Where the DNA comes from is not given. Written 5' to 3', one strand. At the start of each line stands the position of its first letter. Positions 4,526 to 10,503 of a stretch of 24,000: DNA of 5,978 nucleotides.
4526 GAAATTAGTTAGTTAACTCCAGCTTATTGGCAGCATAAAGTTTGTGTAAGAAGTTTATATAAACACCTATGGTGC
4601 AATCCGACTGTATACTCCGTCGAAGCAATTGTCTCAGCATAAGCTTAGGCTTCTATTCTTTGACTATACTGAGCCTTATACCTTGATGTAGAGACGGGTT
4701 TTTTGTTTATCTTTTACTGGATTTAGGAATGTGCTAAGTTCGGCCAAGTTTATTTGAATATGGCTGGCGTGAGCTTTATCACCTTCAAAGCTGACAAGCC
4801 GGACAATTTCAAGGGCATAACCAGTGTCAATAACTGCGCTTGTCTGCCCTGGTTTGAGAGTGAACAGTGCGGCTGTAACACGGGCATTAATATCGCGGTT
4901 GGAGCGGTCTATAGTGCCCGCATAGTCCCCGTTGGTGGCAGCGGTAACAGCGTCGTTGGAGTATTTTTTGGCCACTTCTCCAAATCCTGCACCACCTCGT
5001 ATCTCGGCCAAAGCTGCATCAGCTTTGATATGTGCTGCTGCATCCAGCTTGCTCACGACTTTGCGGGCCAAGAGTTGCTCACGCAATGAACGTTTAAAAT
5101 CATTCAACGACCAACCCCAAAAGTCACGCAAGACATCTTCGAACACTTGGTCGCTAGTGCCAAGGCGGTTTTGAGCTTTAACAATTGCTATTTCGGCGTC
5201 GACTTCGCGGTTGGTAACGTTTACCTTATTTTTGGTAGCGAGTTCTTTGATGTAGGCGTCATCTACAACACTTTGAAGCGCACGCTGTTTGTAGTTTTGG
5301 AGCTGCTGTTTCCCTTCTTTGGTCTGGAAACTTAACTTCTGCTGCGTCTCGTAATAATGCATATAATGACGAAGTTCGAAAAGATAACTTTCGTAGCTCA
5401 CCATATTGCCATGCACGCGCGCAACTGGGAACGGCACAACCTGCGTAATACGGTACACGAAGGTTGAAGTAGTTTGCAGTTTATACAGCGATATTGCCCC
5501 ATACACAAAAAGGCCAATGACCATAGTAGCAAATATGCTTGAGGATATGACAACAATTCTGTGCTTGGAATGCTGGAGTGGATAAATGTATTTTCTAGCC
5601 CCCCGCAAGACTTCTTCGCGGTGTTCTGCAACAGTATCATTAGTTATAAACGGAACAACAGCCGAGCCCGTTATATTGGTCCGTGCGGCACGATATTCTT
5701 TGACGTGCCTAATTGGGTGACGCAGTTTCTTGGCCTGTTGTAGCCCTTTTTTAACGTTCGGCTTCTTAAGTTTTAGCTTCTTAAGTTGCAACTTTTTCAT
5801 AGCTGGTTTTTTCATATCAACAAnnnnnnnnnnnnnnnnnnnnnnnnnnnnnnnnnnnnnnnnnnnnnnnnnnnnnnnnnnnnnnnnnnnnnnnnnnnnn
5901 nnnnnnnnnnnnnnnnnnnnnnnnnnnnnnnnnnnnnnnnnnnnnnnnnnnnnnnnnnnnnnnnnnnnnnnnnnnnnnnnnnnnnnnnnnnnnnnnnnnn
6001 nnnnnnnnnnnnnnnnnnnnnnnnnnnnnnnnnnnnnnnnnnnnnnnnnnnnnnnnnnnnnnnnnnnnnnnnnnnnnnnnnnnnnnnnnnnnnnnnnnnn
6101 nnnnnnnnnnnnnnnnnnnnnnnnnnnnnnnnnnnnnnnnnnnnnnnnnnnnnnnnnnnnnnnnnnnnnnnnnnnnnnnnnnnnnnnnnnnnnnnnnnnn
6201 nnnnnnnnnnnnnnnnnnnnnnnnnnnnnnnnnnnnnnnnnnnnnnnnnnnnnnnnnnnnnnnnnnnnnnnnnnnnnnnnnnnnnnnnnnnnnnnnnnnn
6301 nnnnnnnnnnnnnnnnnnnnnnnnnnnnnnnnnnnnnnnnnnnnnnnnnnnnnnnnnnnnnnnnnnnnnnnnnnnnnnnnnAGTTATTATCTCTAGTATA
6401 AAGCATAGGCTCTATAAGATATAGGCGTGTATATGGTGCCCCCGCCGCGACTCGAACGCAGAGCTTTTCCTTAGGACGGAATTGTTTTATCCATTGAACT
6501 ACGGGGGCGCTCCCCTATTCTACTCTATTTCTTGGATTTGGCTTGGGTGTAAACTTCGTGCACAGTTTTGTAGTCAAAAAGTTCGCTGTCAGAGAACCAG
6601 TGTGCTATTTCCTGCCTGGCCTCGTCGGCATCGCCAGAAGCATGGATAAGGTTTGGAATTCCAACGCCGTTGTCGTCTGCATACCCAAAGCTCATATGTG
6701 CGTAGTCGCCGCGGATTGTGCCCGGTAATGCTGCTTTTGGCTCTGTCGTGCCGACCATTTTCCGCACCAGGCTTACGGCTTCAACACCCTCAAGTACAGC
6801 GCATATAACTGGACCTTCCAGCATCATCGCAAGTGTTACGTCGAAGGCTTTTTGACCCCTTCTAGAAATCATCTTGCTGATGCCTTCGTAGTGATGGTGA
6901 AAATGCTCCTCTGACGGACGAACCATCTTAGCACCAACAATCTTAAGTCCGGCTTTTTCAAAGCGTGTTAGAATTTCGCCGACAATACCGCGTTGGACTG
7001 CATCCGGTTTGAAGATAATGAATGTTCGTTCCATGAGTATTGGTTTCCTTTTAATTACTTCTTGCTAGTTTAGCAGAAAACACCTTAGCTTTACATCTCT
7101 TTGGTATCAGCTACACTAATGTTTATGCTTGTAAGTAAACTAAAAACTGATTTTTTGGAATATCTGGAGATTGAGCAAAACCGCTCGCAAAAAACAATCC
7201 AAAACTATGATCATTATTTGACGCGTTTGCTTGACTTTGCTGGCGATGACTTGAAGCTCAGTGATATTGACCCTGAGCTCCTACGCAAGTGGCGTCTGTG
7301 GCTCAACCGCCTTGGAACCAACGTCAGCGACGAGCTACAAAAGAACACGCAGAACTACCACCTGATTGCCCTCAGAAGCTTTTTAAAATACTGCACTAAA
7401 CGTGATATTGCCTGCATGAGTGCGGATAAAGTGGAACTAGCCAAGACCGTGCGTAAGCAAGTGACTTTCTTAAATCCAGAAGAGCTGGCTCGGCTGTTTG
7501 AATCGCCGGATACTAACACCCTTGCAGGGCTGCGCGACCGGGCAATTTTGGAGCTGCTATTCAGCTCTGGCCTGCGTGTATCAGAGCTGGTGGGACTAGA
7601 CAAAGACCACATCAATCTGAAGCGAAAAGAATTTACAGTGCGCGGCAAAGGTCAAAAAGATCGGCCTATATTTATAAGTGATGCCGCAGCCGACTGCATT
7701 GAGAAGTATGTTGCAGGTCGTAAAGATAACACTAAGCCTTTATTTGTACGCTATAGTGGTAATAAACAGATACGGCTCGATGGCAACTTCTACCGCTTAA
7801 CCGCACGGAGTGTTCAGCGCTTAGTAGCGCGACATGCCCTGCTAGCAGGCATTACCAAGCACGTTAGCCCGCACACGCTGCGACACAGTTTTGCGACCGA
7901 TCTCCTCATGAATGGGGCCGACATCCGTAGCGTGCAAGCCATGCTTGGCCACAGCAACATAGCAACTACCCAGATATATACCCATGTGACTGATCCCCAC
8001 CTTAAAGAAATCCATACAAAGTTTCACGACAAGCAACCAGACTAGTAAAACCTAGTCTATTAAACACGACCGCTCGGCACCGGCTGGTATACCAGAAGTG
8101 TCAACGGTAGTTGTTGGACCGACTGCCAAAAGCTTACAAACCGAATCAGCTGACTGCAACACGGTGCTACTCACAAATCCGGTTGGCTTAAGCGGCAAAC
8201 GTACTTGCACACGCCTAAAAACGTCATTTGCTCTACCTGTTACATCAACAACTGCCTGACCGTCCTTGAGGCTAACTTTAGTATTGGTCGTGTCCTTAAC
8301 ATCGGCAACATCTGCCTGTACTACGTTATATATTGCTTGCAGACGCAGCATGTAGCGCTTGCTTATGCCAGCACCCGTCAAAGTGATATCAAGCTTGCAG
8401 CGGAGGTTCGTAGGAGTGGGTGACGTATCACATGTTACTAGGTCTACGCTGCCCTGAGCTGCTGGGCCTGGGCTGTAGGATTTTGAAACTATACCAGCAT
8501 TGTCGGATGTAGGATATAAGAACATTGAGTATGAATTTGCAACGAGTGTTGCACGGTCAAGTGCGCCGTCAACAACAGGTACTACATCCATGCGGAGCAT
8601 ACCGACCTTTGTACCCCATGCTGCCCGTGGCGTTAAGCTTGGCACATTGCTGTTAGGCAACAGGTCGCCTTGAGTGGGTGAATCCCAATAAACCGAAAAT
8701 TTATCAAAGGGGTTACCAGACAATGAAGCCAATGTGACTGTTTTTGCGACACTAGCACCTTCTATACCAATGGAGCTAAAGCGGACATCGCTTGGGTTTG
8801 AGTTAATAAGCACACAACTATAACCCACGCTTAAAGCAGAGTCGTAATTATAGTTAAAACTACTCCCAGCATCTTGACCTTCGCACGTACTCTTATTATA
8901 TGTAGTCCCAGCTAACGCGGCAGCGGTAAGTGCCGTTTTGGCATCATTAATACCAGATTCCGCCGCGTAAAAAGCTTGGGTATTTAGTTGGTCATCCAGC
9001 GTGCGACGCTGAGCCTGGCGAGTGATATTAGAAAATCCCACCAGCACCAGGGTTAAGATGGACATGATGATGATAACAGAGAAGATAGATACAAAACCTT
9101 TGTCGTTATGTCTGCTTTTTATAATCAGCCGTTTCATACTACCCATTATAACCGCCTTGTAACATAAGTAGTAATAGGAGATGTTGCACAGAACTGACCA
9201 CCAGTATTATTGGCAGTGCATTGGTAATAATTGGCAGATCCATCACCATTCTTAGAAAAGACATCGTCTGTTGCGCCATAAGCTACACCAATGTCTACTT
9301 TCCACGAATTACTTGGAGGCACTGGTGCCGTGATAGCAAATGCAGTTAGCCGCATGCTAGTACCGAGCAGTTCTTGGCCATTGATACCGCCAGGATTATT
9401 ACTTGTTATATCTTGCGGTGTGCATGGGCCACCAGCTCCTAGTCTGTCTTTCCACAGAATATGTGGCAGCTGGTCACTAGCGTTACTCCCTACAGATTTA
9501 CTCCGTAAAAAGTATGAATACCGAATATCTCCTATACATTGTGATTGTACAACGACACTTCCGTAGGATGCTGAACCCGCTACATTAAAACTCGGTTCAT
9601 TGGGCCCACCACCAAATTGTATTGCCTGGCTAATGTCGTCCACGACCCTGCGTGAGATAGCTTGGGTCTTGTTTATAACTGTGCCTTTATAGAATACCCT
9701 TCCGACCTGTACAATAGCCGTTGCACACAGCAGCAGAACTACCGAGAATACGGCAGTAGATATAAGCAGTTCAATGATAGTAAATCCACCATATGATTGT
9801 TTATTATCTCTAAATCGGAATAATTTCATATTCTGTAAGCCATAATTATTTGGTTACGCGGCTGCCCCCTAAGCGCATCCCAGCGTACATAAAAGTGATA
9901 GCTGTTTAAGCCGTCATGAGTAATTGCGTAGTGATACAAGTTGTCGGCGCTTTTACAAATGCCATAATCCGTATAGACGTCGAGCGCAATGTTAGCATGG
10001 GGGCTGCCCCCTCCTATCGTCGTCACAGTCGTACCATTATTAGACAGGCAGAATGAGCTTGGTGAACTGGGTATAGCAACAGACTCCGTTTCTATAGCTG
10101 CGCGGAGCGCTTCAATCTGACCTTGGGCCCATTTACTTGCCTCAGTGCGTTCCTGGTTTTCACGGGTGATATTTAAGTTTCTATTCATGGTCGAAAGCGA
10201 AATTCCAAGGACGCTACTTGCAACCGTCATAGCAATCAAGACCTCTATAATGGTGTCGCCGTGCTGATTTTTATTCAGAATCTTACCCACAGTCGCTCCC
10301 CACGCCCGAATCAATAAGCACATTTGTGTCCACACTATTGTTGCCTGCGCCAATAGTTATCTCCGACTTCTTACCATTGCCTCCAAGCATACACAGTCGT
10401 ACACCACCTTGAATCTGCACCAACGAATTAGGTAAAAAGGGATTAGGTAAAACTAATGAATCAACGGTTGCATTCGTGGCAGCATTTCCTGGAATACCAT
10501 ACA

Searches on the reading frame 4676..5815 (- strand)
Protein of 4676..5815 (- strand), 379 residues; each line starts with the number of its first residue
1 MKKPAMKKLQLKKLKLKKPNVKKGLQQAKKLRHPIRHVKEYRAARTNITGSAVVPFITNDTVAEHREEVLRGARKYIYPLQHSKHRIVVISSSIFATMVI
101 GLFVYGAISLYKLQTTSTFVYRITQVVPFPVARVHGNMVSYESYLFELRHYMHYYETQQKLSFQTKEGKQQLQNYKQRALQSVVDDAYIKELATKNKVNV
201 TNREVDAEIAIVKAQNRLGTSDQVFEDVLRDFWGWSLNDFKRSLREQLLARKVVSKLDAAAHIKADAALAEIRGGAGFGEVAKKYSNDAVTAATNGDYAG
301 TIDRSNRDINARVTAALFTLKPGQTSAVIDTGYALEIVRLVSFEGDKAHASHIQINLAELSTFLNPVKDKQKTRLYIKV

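Call 89: search_protein_families(library=pfam, proteins=[window:4676-5815:-], max_evalue=0.001)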
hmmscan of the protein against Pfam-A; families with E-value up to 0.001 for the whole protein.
window:4676-5815:- (379 aa): 5 families
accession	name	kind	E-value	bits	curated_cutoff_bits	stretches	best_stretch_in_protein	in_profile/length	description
PF13624.11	SurA_N_3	-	1.3e-13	51.5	27.2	1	92-253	15-161/162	SurA-like N-terminal domain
PF00639.27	Rotamase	-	1.4e-11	45.6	21.7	1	255-340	12-95/97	PPIC-type PPIASE domain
PF13616.12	Rotamase_3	-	7.7e-10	39.8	22.5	1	254-340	29-112/116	PPIC-type PPIASE domain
PF13145.12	Rotamase_2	-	6.4e-07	30.7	27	1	251-344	22-109/121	PPIC-type PPIASE domain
PF13623.11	SurA_N_2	-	1.1e-06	29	28.5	1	130-212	42-122/145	SurA-like N-terminal domain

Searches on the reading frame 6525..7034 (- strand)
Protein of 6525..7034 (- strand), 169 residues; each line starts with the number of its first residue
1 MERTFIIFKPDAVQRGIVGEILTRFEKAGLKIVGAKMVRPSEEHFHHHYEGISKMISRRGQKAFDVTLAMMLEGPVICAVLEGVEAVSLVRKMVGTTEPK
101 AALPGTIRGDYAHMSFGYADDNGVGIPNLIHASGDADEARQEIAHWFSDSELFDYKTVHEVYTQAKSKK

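Call 89: search_protein_families(library=pfam, proteins=[window:6525-7034:-], max_evalue=0.001)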
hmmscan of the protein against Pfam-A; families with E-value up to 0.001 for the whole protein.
window:6525-7034:- (169 aa): 1 family
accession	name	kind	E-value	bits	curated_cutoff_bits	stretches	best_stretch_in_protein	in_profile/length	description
PF00334.24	NDK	-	3.9e-40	137.3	27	1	2-151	1-134/135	Nucleoside diphosphate kinase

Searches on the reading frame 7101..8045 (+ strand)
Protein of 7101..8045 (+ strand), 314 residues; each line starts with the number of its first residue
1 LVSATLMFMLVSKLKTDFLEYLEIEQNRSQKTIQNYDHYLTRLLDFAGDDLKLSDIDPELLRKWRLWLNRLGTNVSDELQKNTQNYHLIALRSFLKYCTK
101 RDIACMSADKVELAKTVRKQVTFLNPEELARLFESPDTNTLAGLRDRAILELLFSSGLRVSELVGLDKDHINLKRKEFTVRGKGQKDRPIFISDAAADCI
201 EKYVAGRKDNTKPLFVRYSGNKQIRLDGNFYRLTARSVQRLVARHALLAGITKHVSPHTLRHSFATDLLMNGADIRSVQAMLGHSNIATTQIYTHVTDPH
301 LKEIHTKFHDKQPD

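Call 89: search_protein_families(library=pfam, proteins=[window:7101-8045:+], max_evalue=0.001)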
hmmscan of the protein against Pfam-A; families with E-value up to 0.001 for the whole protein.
window:7101-8045:+ (314 aa): 4 families
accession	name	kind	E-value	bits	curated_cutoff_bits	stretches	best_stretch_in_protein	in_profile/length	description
PF00589.27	Phage_integrase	-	4.1e-44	150.8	27.1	1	123-298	2-170/172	Phage integrase family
PF02899.23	Phage_int_SAM_1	-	1.9e-12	47.7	22.3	1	17-101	3-82/83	Phage integrase, N-terminal SAM-like domain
PF13102.12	Phage_int_SAM_5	-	2.6e-11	44.2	22.3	1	24-104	13-88/98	Phage integrase SAM-like domain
PF13495.12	Phage_int_SAM_4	-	1.3e-05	25.9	27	1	17-103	4-83/85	Phage integrase, N-terminal SAM-like domain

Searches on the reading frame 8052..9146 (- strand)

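Call 89: search_protein_families(library=pfam, proteins=[window:8052-9146:-], max_evalue=0.001)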
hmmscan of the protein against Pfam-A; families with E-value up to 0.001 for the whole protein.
window:8052-9146:- (364 aa): 1 family
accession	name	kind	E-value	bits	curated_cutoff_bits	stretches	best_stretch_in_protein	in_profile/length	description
PF14341.11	PilX_N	-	5.1e-06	26.8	25.5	1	16-67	1-51/51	PilX N-terminal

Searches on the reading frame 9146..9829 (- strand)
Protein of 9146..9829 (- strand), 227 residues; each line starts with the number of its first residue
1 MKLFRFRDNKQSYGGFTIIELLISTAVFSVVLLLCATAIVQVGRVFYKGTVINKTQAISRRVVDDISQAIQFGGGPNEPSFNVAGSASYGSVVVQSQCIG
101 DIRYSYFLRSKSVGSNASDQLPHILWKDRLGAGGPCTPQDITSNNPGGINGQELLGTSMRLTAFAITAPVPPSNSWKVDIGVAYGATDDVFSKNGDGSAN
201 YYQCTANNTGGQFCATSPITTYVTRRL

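Call 12: search_protein_families(library=pfam, proteins=[window:9146-9829:-], max_evalue=0.01)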
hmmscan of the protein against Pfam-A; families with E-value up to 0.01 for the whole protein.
window:9146-9829:- (227 aa): 1 family
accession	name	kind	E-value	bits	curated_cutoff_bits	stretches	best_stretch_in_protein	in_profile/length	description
PF07963.17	N_methyl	-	2.2e-05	24.3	21.2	1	14-34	5-25/27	Prokaryotic N-terminal methylation motif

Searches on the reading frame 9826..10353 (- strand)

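Call 12: search_protein_families(library=pfam, proteins=[window:9826-10353:-], max_evalue=0.01)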
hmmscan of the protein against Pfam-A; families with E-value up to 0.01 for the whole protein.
window:9826-10353:- (175 aa): 1 family
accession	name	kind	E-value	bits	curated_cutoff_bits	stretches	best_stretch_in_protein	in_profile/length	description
PF07963.17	N_methyl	-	0.00097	19.1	21.2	1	28-52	2-26/27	Prokaryotic N-terminal methylation motif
